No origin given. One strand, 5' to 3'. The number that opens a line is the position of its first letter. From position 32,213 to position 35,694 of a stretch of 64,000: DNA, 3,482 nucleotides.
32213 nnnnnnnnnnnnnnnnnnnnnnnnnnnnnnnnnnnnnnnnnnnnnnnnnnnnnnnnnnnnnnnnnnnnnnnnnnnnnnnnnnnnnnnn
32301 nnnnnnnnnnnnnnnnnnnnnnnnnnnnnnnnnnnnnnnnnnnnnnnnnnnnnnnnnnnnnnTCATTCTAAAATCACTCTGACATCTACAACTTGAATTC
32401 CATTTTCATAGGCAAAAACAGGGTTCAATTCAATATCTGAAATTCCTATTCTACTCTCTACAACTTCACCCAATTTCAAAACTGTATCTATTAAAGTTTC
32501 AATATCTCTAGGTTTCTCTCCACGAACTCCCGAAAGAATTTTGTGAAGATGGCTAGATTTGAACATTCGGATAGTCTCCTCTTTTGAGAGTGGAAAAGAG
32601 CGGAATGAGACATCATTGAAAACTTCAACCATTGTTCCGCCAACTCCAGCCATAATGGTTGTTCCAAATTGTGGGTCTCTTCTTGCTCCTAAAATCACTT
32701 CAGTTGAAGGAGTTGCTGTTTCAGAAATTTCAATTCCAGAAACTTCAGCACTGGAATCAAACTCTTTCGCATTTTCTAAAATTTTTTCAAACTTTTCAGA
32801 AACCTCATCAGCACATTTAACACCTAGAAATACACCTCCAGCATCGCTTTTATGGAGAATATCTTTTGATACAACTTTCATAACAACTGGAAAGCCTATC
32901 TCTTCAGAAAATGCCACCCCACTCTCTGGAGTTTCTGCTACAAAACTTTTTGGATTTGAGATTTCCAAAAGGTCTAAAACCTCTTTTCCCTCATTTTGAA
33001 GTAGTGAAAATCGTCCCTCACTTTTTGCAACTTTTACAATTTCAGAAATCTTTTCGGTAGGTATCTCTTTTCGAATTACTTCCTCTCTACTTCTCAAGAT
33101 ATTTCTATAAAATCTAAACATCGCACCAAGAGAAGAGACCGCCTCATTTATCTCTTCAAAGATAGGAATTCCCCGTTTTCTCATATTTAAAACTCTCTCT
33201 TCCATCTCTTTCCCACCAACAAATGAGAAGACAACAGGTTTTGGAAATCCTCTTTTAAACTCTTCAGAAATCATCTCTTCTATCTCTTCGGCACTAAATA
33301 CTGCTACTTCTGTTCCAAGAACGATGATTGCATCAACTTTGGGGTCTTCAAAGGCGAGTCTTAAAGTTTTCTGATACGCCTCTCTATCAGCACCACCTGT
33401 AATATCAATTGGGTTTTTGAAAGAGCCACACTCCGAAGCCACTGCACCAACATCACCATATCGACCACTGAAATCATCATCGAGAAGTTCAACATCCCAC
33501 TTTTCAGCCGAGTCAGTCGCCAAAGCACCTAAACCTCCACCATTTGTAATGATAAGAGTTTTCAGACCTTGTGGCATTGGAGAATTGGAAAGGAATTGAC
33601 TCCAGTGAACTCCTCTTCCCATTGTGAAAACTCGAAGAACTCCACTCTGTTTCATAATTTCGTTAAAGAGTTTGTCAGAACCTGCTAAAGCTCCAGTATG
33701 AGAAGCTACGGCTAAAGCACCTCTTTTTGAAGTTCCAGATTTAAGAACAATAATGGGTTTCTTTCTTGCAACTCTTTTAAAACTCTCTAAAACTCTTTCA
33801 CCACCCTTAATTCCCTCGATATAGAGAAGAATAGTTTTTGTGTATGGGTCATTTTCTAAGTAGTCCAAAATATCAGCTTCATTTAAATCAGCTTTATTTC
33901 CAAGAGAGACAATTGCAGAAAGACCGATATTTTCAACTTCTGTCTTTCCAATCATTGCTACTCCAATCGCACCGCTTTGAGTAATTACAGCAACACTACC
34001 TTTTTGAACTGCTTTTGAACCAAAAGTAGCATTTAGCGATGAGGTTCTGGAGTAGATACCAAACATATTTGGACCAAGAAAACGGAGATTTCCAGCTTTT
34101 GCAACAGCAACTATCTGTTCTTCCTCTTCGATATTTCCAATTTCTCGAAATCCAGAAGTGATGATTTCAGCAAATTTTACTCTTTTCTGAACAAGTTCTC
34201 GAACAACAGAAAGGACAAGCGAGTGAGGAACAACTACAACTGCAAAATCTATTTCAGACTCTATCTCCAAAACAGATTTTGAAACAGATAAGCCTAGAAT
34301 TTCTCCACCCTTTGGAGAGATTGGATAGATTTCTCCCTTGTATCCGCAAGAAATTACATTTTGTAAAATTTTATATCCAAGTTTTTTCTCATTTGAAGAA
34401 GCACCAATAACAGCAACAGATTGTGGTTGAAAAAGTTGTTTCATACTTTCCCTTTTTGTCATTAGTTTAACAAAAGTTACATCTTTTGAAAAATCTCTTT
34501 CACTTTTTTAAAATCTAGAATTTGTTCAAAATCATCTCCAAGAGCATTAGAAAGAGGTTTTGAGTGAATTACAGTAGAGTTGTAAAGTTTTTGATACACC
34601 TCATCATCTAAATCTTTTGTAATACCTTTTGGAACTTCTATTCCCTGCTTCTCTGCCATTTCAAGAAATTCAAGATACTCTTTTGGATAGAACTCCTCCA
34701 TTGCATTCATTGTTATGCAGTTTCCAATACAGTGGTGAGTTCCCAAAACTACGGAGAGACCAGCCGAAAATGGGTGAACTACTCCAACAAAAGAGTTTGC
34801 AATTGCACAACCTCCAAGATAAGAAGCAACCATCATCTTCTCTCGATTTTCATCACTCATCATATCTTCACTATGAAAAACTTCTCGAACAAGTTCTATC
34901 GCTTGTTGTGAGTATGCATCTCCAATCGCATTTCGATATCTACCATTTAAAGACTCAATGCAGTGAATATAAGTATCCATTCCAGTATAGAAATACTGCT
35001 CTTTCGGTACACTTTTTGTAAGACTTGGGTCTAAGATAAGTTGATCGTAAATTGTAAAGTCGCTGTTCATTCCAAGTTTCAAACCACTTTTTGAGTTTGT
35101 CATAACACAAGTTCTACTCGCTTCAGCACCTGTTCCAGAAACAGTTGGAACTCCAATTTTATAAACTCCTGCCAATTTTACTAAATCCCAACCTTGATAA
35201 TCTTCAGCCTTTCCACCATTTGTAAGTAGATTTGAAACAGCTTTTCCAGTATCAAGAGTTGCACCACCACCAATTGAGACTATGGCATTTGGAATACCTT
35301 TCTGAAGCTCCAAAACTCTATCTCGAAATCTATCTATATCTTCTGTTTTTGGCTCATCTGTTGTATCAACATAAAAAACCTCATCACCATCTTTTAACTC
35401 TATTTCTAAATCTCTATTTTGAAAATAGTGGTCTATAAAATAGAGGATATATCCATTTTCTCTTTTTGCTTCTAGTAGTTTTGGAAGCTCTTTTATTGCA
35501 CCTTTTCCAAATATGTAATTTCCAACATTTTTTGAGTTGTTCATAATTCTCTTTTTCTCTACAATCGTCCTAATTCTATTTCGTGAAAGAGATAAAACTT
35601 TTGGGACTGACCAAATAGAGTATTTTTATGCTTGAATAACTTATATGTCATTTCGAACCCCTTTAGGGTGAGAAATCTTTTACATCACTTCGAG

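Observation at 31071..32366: Caspase-like / TM / DUF1566 protein with Ser replacing the catalytic Cys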

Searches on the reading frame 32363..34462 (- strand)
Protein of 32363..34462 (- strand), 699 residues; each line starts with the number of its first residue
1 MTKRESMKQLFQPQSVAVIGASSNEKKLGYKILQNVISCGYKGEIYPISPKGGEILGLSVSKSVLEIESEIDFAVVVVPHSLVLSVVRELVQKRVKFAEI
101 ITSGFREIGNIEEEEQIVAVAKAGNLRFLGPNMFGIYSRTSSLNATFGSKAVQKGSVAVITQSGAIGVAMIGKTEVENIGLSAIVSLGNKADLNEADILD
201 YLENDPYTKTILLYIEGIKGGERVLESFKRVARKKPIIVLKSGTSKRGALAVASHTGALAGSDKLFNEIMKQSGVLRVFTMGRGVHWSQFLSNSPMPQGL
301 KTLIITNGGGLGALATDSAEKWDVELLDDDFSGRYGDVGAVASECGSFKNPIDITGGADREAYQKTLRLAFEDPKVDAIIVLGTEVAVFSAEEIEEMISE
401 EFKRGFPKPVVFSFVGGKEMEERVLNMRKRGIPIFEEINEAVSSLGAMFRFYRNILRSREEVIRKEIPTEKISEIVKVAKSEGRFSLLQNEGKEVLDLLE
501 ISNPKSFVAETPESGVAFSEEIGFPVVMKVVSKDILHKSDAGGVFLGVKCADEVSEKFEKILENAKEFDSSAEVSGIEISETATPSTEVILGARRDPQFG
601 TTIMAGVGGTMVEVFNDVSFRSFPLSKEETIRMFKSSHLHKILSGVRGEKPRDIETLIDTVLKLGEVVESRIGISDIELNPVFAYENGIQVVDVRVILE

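Call 3: search_protein_families(library=pfam, proteins=[window:32363-34462:-], max_evalue=0.1)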
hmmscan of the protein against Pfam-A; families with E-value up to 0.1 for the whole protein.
window:32363-34462:- (699 aa): 6 families
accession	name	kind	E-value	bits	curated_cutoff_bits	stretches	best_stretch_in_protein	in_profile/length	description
PF13549.11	ATP-grasp_5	-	1.3e-61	208.2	27.6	1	479-698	2-221/221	ATP-grasp domain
PF13607.11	Succ_CoA_lig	-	1.9e-46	157.7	27.4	1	154-282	1-129/138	Succinyl-CoA ligase like flavodoxin domain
PF13380.12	CoA_binding_2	-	1.9e-19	70.7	22.8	1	15-136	2-113/116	CoA binding domain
PF02629.25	CoA_binding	-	8.4e-15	55.8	22.3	1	12-104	2-97/97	CoA binding domain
PF19045.5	Ligase_CoA_2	-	2e-14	54.3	23.7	1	303-454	2-157/162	Ligase-CoA domain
PF00549.24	Ligase_CoA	-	0.00045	20.8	24.5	1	349-442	23-122/128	CoA-ligase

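Call 13: find_related_loci(query=window:32363-34462:-, collection=genome_contigs, flank=8000)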
Query window:32363-34462:- (699 aa) in genome_contigs; peptide patterns used: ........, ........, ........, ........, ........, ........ (x = any residue, [..] = any of these).
269 stretches matched a pattern; 8 encode a relative of the query (tblastn E <= 1e-3); 8 distinct loci.
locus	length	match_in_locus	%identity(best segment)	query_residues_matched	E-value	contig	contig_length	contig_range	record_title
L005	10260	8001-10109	46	1-698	0e+0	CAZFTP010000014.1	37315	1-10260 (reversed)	MAG TPA_asm: uncultured Candidatus Marinamargulisbacteria bacterium isolate SRP090828_co4_176 genome assembly, contig: N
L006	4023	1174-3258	49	7-698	0e+0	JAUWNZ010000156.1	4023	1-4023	MAG: Pseudomonadota bacterium isolate CSMAG_2437 CSMAG_2437_k141_1149572_length_4023_cov_55.2362, whole genome shotgun s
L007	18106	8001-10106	44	3-698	0e+0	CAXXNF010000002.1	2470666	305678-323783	MAG: Syntrophales bacterium isolate 28f6f31c-1abc-45c3-9ff4-d3034646c4f0 genome assembly, contig: contig_2, whole genome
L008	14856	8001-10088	43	6-698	0e+0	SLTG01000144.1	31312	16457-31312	MAG: Opitutales bacterium isolate CSSed165cm_93 CSSed16-5cm-2212, whole genome shotgun sequence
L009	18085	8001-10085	45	7-698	0e+0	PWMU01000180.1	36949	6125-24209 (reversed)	MAG: Opitutia bacterium isolate CSSed10_289R1 CS-Sed10-C1288, whole genome shotgun sequence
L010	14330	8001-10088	45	6-698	0e+0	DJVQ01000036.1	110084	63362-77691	MAG TPA_asm: Syntrophaceae bacterium UBA6252 UBA6252_contig_9615, whole genome shotgun sequence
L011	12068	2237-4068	31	7-698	4e-56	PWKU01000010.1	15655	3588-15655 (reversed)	MAG: Candidatus Nealsonbacteria bacterium isolate CSSed10_205R1 CS-Sed10-C7870, whole genome shotgun sequence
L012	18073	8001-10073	32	7-696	1e-110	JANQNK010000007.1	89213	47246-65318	MAG: Thermoplasmatota archaeon isolate PL23a_bin.111 k99_887162, whole genome shotgun sequence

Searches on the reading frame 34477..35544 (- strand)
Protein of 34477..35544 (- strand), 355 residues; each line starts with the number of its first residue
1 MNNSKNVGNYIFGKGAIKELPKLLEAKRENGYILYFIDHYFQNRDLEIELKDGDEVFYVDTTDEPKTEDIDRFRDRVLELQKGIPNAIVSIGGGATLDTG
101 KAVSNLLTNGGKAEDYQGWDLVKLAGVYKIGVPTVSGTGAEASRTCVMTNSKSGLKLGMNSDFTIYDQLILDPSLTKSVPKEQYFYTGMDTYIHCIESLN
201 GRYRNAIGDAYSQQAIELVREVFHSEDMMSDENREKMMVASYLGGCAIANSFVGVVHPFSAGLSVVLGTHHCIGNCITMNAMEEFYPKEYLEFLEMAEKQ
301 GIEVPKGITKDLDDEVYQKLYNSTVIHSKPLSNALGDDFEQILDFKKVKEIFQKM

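Call 3: search_protein_families(library=pfam, proteins=[window:34477-35544:-], max_evalue=0.1)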
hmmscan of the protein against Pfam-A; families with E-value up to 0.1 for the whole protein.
window:34477-35544:- (355 aa): 3 families
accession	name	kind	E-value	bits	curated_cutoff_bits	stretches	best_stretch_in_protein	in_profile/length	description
PF00465.25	Fe-ADH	-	4.7e-24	85.3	31.3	1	9-173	3-168/168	Iron-containing alcohol dehydrogenase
PF25137.1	ADH_Fe_C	-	3e-14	53.6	27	1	186-287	3-106/194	Fe-containing alcohol dehydrogenase family, C-terminal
PF13685.12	Fe-ADH_2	-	0.00014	22.3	28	1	12-106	2-96/149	Iron-containing alcohol dehydrogenase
